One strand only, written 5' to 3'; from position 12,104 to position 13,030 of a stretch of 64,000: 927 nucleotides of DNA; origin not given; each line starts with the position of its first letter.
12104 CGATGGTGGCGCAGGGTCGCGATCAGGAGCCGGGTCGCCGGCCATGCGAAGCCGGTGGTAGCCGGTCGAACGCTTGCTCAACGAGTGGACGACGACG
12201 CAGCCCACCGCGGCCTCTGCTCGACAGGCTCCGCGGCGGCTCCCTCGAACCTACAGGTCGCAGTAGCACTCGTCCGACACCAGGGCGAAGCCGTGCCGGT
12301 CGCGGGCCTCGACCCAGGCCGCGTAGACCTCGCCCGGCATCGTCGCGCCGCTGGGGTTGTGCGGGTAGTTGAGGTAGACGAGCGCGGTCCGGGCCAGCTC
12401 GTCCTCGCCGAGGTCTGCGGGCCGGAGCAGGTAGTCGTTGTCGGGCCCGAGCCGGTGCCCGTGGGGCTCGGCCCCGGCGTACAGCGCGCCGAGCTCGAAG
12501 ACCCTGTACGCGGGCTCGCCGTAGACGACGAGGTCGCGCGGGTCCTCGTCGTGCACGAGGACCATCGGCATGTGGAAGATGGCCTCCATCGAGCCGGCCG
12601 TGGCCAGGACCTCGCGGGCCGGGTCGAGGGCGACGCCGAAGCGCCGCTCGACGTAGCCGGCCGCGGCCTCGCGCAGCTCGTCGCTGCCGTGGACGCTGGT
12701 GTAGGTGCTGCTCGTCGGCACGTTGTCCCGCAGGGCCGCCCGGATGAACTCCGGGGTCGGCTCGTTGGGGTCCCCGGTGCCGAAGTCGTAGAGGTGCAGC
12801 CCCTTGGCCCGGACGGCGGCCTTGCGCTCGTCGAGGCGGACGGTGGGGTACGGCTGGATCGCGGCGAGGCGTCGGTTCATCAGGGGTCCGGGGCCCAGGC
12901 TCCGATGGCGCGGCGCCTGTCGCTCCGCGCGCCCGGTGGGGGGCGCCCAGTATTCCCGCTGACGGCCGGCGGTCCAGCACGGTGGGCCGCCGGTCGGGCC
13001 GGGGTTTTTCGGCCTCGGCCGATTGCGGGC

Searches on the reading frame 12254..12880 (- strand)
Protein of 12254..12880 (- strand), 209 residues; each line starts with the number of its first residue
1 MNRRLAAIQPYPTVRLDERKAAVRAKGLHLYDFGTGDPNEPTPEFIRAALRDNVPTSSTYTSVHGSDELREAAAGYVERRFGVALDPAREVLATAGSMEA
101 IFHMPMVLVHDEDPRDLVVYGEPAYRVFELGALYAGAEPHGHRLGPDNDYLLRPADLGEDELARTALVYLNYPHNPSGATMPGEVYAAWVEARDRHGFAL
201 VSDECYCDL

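Call 39: search_protein_families(library=pfam, proteins=[window:12254-12880:-], max_evalue=0.001)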
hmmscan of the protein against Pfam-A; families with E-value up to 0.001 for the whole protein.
window:12254-12880:- (209 aa): 1 family
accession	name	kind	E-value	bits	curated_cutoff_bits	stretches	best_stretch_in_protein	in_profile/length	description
PF00155.27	Aminotran_1_2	-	3.6e-18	66.3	19.7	1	32-208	5-190/361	Aminotransferase class I and II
